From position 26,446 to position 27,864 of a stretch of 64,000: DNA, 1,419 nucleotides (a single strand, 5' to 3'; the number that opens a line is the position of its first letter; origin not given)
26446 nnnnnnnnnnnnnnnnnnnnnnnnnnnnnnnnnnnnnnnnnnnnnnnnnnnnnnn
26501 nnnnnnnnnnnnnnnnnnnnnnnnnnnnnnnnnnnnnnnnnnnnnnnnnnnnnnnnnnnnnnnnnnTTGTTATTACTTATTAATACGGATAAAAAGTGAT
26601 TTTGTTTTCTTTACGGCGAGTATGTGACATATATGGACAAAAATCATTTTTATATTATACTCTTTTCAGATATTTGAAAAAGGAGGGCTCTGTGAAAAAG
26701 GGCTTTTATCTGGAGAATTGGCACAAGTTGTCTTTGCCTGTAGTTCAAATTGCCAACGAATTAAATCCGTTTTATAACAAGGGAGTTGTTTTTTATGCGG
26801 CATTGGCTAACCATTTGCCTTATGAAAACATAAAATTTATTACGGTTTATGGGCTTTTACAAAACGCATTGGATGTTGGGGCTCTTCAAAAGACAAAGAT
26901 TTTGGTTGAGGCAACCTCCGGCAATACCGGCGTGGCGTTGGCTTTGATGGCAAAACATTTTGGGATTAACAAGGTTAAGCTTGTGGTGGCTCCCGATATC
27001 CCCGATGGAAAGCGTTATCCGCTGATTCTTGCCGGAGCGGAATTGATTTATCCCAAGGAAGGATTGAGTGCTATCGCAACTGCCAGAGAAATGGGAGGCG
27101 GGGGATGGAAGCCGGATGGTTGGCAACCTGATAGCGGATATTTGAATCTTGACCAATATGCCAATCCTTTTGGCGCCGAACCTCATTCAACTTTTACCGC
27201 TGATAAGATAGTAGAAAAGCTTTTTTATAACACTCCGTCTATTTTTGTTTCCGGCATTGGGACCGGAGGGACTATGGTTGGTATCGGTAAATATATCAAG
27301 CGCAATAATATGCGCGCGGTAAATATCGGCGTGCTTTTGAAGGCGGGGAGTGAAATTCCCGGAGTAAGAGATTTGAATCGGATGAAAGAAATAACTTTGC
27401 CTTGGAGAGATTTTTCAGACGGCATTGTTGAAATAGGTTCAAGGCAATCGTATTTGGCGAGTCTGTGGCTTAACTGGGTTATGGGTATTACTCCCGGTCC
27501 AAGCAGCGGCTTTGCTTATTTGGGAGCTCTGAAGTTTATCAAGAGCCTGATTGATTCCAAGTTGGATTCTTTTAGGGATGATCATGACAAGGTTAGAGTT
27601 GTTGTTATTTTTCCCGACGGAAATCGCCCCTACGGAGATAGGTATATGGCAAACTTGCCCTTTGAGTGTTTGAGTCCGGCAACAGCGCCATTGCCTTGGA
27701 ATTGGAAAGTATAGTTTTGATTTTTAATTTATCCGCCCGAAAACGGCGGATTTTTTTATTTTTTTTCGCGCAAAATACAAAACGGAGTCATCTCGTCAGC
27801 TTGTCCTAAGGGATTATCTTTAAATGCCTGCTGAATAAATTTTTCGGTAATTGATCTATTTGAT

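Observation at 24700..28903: High-GC NMO flavoenzyme + cysteine-synthase-like PLP enzyme beside a CofE-like ligase and PanD: candidate small-molecule biosynthetic cluster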

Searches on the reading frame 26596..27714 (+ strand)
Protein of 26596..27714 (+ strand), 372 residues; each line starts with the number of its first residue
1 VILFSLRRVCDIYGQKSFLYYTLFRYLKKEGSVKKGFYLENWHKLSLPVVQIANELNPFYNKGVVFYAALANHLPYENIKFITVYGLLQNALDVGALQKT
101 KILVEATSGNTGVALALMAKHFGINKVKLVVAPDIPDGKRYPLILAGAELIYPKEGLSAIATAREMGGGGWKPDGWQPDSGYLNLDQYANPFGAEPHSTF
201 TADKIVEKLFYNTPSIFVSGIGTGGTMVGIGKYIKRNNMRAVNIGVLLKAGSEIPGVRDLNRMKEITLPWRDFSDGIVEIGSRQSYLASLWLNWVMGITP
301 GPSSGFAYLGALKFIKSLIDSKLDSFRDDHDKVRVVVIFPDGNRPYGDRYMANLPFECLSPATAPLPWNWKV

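Call 4: search_protein_families(library=pfam, proteins=[window:26596-27714:+], max_evalue=0.01)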
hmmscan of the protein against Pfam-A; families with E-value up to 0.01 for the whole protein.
window:26596-27714:+ (372 aa): 1 family
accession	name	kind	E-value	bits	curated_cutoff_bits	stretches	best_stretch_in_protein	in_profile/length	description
PF00291.31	PALP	-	4.7e-26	92.2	35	1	63-313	21-276/295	Pyridoxal-phosphate dependent enzyme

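Call 5: search_protein_families(library=ncbifam, proteins=[window:26692-27714:+], max_evalue=0.01)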
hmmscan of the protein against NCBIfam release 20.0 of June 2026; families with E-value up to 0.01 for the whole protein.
window:26692-27714:+ (340 aa): 12 families
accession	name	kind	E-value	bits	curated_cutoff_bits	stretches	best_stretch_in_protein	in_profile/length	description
TIGR01136.1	cysKM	subfamily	4.3e-28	98.5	344.15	1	32-319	21-294/299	cysteine synthase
NF008735.0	PRK11761.1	equivalog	1.8e-27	96.4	413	1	30-288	25-274/296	cysteine synthase CysM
TIGR01138.1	cysM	equivalog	7.2e-27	94.7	394.2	1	30-319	21-285/290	cysteine synthase B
TIGR01139.1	cysK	equivalog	2.1e-23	83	350.95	1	34-284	23-273/298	cysteine synthase A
TIGR01137.1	cysta_beta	equivalog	3.3e-22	78.8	510.25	1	56-318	50-309/457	cystathionine beta-synthase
TIGR03945.1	PLP_SbnA_fam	equivalog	3.6e-19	69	349.95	2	29-101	19-90/304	2,3-diaminopropionate biosynthesis protein SbnA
NF007989.0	PRK10717.1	equivalog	8.7e-19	67.8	387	1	45-213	42-208/334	cysteine synthase A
NF053679.1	CysteaSynCapA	equivalog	4.1e-12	45.5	600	1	34-214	33-208/329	cysteate synthase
NF052478.1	CystDsulMYC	equivalog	3.9e-07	29.7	600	0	179-208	178-207/354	L-cysteine desulfhydrase Cds1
NF006050.0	PRK08197.1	equivalog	0.00016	20.6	303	1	70-203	130-252/406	threonine synthase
NF006094.0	PRK08246.1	subfamily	0.0013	18.3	331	1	64-205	66-192/310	serine/threonine dehydratase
NF005147.0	PRK06608.1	equivalog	0.0035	16.2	380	0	68-120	73-124/339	serine/threonine dehydratase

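Call 7: search_solved_structures(query=window:26692-27714:+, max_evalue=0.001, show_alignments=2)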
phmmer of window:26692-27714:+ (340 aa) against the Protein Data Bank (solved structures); distinct sequences matched with E-value up to 0.001: 112 (the best 60 are shown).
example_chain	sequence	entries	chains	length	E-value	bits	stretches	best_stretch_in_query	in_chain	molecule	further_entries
8h4q_N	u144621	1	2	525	9.1e-35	123.6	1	14-324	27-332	Rhodanese domain-containing protein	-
8h4h_N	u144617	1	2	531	9.4e-35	123.6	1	14-324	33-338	Rhodanese domain-containing protein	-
2bht_A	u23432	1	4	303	3.6e-18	69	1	34-290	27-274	CYSTEINE SYNTHASE B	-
2bhs_A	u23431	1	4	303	6.7e-18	68.1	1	34-290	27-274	CYSTEINE SYNTHASE B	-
2v03_A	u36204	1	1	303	3.1e-17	65.9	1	34-286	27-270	Cysteine synthase B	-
2jc3_A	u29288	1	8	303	1.1e-16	64.1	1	31-284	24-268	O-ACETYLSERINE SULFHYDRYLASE B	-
9jxu_A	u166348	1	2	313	3e-16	62.7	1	35-288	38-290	Cysteine synthase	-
8t2c_A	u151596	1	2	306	4.1e-16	62.3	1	16-286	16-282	Cysteine synthase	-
8srt_A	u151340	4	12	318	4.5e-16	62.1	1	16-286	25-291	Cysteine synthase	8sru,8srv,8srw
2egu_A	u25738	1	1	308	9.8e-16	61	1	41-287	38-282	Cysteine synthase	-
4aec_A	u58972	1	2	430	1.4e-14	57.2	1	45-284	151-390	CYSTEINE SYNTHASE, MITOCHONDRIAL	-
8b9w_A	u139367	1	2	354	1.7e-14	56.9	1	36-282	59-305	Putative cysteine synthase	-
1z7w_A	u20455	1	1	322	2e-14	56.7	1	43-284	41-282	Cysteine synthase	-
2isq_A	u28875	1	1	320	2e-14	56.7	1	43-284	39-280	Cysteine synthase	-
9nld_A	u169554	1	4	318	3.3e-14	56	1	43-284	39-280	Cysteine synthase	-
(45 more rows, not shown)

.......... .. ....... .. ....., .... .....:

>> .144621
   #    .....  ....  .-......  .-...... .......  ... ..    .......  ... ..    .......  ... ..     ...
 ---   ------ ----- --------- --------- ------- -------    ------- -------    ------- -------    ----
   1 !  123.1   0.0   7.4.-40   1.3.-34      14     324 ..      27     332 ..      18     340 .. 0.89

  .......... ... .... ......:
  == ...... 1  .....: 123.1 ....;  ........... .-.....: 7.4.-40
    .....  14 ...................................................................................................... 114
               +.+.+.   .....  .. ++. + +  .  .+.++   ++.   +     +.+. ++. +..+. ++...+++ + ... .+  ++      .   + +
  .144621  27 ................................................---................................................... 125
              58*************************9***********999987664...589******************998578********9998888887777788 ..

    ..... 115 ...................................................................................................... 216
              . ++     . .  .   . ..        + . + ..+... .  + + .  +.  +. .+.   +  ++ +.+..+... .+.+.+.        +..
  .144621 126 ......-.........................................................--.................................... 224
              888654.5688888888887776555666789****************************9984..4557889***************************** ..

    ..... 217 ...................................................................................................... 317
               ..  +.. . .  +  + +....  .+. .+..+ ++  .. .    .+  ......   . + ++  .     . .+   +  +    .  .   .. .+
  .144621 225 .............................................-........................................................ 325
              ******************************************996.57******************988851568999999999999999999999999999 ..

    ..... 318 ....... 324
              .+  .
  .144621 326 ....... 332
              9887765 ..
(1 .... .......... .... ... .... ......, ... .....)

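Call 12: find_homologous_proteins(query=window:26692-27714:+, max_evalue=1e-10)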
Query window:26692-27714:+ (340 aa): 399 proteins with E <= 1e-10 among 5948 candidates; the best 120 are listed.
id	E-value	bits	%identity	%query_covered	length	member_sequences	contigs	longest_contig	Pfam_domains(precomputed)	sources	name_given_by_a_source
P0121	3.4e-230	781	100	100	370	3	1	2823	PF00291.32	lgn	-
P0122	6.6e-143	494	65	99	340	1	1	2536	PF00291.32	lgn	-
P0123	1.9e-142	493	66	99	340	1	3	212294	PF00291.32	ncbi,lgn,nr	ncbi:MAG: pyridoxal-phosphate dependent enzyme [Patescibacteria group bacterium]|nr:pyridoxal-phosph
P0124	2.8e-135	469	63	98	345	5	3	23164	PF00291.32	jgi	jgi:cysteine synthase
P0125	2.5e-134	466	60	99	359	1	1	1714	PF00291.32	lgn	-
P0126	1.6e-133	463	62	98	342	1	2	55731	PF00291.32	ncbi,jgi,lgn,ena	ncbi:MAG: pyridoxal-phosphate dependent enzyme [Candidatus Paceibacterota bacterium]|jgi:cysteine sy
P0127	2.0e-133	463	61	99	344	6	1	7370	PF00291.32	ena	-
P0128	2.7e-133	463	62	99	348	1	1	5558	PF00291.32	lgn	-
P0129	2.0e-132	460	60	99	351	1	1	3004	PF00291.32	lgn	-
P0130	2.0e-132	460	63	98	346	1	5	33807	PF00291.32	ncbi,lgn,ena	-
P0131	2.9e-132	459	61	98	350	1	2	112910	PF00291.32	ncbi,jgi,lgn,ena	ncbi:MAG: pyridoxal-phosphate dependent enzyme [Candidatus Paceibacterota bacterium]|jgi:cysteine sy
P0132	1.9e-131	456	60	99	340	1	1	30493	PF00291.32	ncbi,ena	-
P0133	2.2e-131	456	59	99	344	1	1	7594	PF00291.32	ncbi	-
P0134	9.6e-131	454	61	98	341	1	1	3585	PF00291.32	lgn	-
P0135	2.9e-129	449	62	95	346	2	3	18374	PF00291.32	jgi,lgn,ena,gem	-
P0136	1.2e-128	447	60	99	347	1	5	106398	PF00291.32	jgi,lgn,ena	jgi:cysteine synthase B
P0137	1.3e-128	447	59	99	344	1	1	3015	PF00291.32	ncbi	-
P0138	2.0e-128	447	59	99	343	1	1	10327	PF00291.32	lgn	-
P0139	2.3e-128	446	60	98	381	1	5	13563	PF00291.32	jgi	jgi:cysteine synthase B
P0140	4.2e-127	442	61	98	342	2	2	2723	PF00291.32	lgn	-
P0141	5.8e-127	442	58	99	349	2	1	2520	PF00291.32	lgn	-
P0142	6.0e-127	442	58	99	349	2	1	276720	PF00291.32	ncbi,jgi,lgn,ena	ncbi:MAG: pyridoxal-phosphate dependent enzyme [Minisyncoccia bacterium]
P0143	2.8e-126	439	59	98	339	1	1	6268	PF00291.32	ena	-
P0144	1.8e-125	437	60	98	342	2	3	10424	PF00291.32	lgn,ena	-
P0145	5.5e-125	435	59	99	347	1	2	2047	PF00291.32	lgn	-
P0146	1.8e-124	434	58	98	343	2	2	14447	PF00291.32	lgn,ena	-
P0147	1.1e-123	431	64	87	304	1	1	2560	PF00291.32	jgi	jgi:cysteine synthase B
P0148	9.0e-123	428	58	99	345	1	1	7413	PF00291.32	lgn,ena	-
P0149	6.3e-121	422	58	99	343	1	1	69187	PF00291.32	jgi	-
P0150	1.5e-120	421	58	99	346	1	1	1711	PF00291.32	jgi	jgi:cysteine synthase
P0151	1.3e-119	418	59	98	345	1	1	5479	PF00291.32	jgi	-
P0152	2.2e-119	417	57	99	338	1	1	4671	PF00291.32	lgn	-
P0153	2.4e-119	417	60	94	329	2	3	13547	PF00291.32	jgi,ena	jgi:cysteine synthase B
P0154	4.3e-119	416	59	94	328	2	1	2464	PF00291.32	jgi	-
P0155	7.9e-119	415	59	99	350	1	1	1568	PF00291.32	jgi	jgi:cysteine synthase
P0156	8.0e-116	405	58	98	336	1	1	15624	PF00291.32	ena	-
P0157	6.1e-114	399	57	99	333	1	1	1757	PF00291.32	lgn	-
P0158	7.5e-114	399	58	94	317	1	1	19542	PF00291.32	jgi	-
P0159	9.3e-113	395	57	95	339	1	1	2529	PF00291.32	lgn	-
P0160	5.0e-112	393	55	99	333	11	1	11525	PF00291.32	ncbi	-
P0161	3.8e-111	390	53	99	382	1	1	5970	PF00291.32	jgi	jgi:cysteine synthase B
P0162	1.2e-110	388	54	98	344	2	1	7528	PF00291.32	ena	-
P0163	2.9e-110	387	63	84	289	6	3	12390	PF00291.32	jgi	jgi:cysteine synthase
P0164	9.4e-108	379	55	99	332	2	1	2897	PF00291.32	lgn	-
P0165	6.4e-107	376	53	98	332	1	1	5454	PF00291.32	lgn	-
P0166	2.6e-106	374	54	99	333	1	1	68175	PF00291.32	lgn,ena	-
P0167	1.2e-104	368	53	97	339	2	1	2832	PF00291.32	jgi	jgi:cysteine synthase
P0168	2.5e-104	367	53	99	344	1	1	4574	PF00291.32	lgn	-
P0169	3.4e-104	367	54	91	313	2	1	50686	PF00291.32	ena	-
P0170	8.1e-104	366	52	99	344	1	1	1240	PF00291.32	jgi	jgi:cysteine synthase B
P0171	1.1e-101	359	52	98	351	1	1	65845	PF00291.32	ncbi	-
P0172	4.1e-100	353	52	95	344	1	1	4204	PF00291.32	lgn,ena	-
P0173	6.5e-99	349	55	94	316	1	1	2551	PF00291.32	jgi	jgi:cysteine synthase B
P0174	3.4e-95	337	51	99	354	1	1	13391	PF00291.32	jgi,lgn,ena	-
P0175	7.4e-90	320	47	99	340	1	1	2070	PF00291.32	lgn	-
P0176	7.8e-90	320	46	98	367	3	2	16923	PF00291.32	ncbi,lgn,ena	-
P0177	1.1e-89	319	49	98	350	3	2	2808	PF00291.32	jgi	-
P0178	8.4e-89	316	51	96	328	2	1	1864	PF00291.32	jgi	jgi:cysteine synthase B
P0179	3.1e-88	314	48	99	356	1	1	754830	PF00291.32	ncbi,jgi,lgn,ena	jgi:cysteine synthase A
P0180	6.4e-84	300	48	95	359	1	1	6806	PF00291.32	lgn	-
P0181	3.4e-82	295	45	99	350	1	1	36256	PF00291.32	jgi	jgi:cysteine synthase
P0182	1.7e-81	292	45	96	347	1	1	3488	PF00291.32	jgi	-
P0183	1.0e-80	290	44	99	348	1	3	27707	PF00291.32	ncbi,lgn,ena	-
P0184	2.3e-80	288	44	99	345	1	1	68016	PF00291.32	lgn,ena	-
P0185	3.4e-80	288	44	99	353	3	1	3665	PF00291.32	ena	-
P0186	3.9e-80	288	43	99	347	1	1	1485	PF00291.32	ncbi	-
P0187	1.8e-78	282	43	99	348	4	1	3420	PF00291.32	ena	-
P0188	2.9e-78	282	47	95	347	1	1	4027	PF00291.32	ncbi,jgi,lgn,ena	jgi:cysteine synthase A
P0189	4.9e-77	278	43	98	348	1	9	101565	PF00291.32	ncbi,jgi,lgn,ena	jgi:cysteine synthase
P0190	8.5e-77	277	42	99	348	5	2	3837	PF00291.32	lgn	-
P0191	1.2e-76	276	44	95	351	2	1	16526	PF00291.32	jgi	jgi:cysteine synthase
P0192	1.0e-75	273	45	99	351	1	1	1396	PF00291.32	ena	-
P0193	4.8e-73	264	45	94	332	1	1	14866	PF00291.32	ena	-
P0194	1.2e-72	263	45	93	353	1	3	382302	PF00291.32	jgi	jgi:cysteine synthase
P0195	2.1e-72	262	43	99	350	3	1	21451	PF00291.32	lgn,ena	-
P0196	3.5e-72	262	45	92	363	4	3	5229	PF00291.32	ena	-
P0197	9.3e-71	257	45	86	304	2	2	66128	PF00291.32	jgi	jgi:cysteine synthase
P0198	8.1e-70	254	62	55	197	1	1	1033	PF00291.32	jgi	-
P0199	3.7e-69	252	43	92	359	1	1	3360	PF00291.32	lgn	-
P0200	2.5e-68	249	44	94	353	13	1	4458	PF00291.32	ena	-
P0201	2.6e-68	249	42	92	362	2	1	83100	PF00291.32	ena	-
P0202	5.6e-68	248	45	83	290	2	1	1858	PF00291.32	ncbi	-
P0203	6.7e-68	247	42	92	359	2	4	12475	PF00291.32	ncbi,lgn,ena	-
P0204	3.7e-66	242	42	95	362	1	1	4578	PF00291.32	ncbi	-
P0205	1.8e-64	236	41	97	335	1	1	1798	PF00291.32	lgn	-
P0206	1.4e-62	230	41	99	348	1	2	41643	PF00291.32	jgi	jgi:cysteine synthase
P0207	4.6e-49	186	39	89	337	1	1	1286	PF00291.32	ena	-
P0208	1.7e-48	184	39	88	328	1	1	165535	PF00291.32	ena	-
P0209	6.3e-48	182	39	89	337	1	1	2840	PF00291.32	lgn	-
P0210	6.7e-48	182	35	99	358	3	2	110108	PF00291.32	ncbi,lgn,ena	-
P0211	1.7e-47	180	36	96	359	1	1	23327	PF00291.32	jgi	jgi:cysteine synthase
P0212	2.0e-47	180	37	96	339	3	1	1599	PF00291.32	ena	-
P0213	8.4e-47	178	36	92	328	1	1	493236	PF00291.32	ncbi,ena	-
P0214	1.3e-46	178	41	90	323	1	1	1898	PF00291.32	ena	-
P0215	2.0e-46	177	38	89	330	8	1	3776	PF00291.32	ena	-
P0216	5.6e-46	175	36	91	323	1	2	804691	PF00291.32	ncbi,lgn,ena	-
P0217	7.0e-45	172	45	62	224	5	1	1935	PF00291.32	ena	-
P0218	1.0e-44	171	37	89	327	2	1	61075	PF00291.32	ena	-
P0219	1.7e-44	170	37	90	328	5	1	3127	PF00291.32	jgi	jgi:cysteine synthase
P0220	3.0e-44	170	37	89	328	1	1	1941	PF00291.32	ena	-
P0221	1.6e-43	167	36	89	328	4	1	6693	PF00291.32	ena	-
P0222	3.7e-43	166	37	89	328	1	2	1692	PF00291.32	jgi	jgi:cysteine synthase A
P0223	4.6e-43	166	35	94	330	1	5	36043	PF00291.32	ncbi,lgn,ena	-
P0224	1.4e-41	161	36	89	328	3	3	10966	PF00291.32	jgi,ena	jgi:cysteine synthase A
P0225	3.5e-41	160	35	89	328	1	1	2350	PF00291.32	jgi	jgi:cysteine synthase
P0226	3.9e-41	159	36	89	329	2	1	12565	PF00291.32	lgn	-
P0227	8.3e-40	155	36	89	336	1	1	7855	PF00291.32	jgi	jgi:cysteine synthase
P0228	4.1e-39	153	37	89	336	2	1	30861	PF00291.32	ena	-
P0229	1.9e-38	151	36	92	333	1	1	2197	PF00291.32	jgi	jgi:cysteine synthase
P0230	6.0e-36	142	34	92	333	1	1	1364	PF00291.32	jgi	jgi:cysteine synthase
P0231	2.2e-31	127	35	82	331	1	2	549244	PF00291.32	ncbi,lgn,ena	-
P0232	3.2e-25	107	32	91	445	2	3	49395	PF00291.32,PF00581.26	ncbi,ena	ncbi:MAG: pyridoxal-phosphate dependent enzyme [Nannocystaceae bacterium]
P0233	3.9e-22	97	32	91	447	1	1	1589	PF00291.32,PF00581.26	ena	-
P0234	1.2e-21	95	31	94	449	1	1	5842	PF00291.32,PF00581.26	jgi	jgi:cysteine synthase/rhodanese-related sulfurtransferase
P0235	4.6e-21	93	31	91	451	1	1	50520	PF00291.32,PF00581.26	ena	-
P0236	1.7e-20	92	31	89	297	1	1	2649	PF00291.32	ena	-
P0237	2.0e-20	91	31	91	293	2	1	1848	PF00291.32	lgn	-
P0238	6.4e-20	90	31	89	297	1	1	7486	PF00291.32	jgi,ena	-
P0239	9.7e-20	89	30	88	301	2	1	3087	PF00291.32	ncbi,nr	ncbi:MAG TPA: cysteine synthase family protein, partial [Nitrospirae bacterium]|nr:cysteine synthase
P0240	1.6e-19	88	31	94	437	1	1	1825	PF00291.32,PF00581.26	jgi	jgi:cysteine synthase/rhodanese-related sulfurtransferase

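Call 19: find_related_loci(query=A2, collection=genome_contigs, flank=10000)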
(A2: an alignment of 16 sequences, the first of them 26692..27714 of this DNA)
Query A2 (340 aa) in genome_contigs; peptide patterns used: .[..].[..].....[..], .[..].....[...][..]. (x = any residue, [..] = any of these).
599 stretches matched a pattern (row limit reached: there are more); 429 encode a relative of the query (tblastn E <= 1e-3); the best 80 are kept; 80 distinct loci.
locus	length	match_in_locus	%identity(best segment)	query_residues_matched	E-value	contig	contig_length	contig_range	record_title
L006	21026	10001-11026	63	3-336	6e-134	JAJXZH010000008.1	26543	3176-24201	MAG: bacterium isolate BP7.bin44 NODE_2433_length_26543_cov_1.412326, whole genome shotgun sequence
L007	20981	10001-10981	44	7-340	1e-77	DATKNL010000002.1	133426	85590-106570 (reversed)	MAG TPA_asm: Candidatus Paceibacterota bacterium isolate SMAG_U14736 k141_470429, whole genome shotgun sequence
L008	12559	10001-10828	28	16-320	1e-22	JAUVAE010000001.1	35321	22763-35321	MAG: Candidatus Komeilibacteria bacterium isolate CSMAG_211 CSMAG_211_k127_599075_length_35321_cov_65.6071, whole genome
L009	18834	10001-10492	36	43-212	2e-21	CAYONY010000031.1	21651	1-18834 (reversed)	MAG TPA_asm: uncultured Fimbriimonadaceae bacterium isolate SRP287453_co1_201 genome assembly, contig: NODE_4249_length_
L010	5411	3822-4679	27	34-332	2e-21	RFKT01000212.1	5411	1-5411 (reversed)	MAG: Candidatus Dadabacteria bacterium isolate J135 k99_1015168, whole genome shotgun sequence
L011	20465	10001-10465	33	43-205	1e-20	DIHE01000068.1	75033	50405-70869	MAG TPA_asm: Holophagales bacterium UBA5704 UBA5704_contig_116, whole genome shotgun sequence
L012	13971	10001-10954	27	16-340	1e-20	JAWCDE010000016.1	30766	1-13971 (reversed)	MAG: Thermoproteota archaeon isolate JZ-1_201912_bins_38 JZ-1_201912_bins_38_scaffold_16, whole genome shotgun sequence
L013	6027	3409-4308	28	34-339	1e-20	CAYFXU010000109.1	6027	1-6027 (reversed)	MAG TPA_asm: uncultured Candidatus Bathyarchaeia archaeon isolate ERP108616_co2_244 genome assembly, contig: NODE_27872_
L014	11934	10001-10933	26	14-322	2e-20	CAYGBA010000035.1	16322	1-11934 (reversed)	MAG TPA_asm: uncultured Candidatus Bathyarchaeia archaeon isolate ERP108616_co2_86 genome assembly, contig: NODE_5699_le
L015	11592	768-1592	29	34-314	1e-20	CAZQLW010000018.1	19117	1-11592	MAG TPA_asm: uncultured Methanosarcinales archaeon isolate SRP077602_co2_353 genome assembly, contig: NODE_4297_length_1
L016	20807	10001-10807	27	34-310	2e-19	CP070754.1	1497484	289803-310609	MAG: Candidatus Bathyarchaeota archaeon isolate bin30 chromosome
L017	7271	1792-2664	27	34-314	4e-19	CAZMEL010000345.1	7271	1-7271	MAG TPA_asm: uncultured Thermoanaerobaculia bacterium isolate binchicken_co237_100 genome assembly, contig: NODE_5796_le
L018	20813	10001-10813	27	34-321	6e-19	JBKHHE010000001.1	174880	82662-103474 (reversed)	MAG: Candidatus Aenigmatarchaeota archaeon isolate D1M06_87 NODE_7_length_174880_cov_135.790093, whole genome shotgun se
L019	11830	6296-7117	29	34-314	8e-19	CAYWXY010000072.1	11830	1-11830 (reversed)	MAG TPA_asm: uncultured Pseudomonadota bacterium isolate SRP077602_co8_242 genome assembly, contig: NODE_7736_length_118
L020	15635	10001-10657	36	55-281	1e-18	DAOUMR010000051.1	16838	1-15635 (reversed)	MAG TPA_asm: Dehalococcoidales bacterium isolate W73_240 k137_655943, whole genome shotgun sequence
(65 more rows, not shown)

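Call 22: find_encoding_contigs(protein=P0123, flank=8000, max_places=1)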
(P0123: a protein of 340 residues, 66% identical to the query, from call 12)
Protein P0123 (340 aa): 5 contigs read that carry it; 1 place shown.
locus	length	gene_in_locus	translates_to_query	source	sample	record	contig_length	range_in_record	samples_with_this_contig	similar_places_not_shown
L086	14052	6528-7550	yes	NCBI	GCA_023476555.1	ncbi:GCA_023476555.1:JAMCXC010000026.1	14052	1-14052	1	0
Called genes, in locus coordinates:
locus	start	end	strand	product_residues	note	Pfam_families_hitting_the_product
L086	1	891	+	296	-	PF00291:PALP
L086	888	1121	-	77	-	PF03073:TspO_MBR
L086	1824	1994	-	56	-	-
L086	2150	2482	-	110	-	PF02033:RBFA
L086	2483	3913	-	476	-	PF00009:GTP_EFTU, PF01926:MMR_HSR1, PF09439:SRPRB (weak), PF03144:GTP_EFTU_D2 (faint), PF22042:EF-G_D2, PF11987:IF-2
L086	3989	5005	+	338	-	PF14528:LAGLIDADG_3 (faint)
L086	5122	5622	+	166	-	-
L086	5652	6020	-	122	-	-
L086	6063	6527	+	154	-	PF01569:PAP2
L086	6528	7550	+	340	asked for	PF00291:PALP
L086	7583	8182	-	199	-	PF09335:VTT_dom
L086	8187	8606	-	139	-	-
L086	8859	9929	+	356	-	-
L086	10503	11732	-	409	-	PF00083:Sugar_tr (weak), PF07690:MFS_1, PF12832:MFS_1_like (weak), PF07690:MFS_1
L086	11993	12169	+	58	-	-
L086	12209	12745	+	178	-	PF04542:Sigma70_r2, PF08281:Sigma70_r4_2, PF04545:Sigma70_r4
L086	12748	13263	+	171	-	-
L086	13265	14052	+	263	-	?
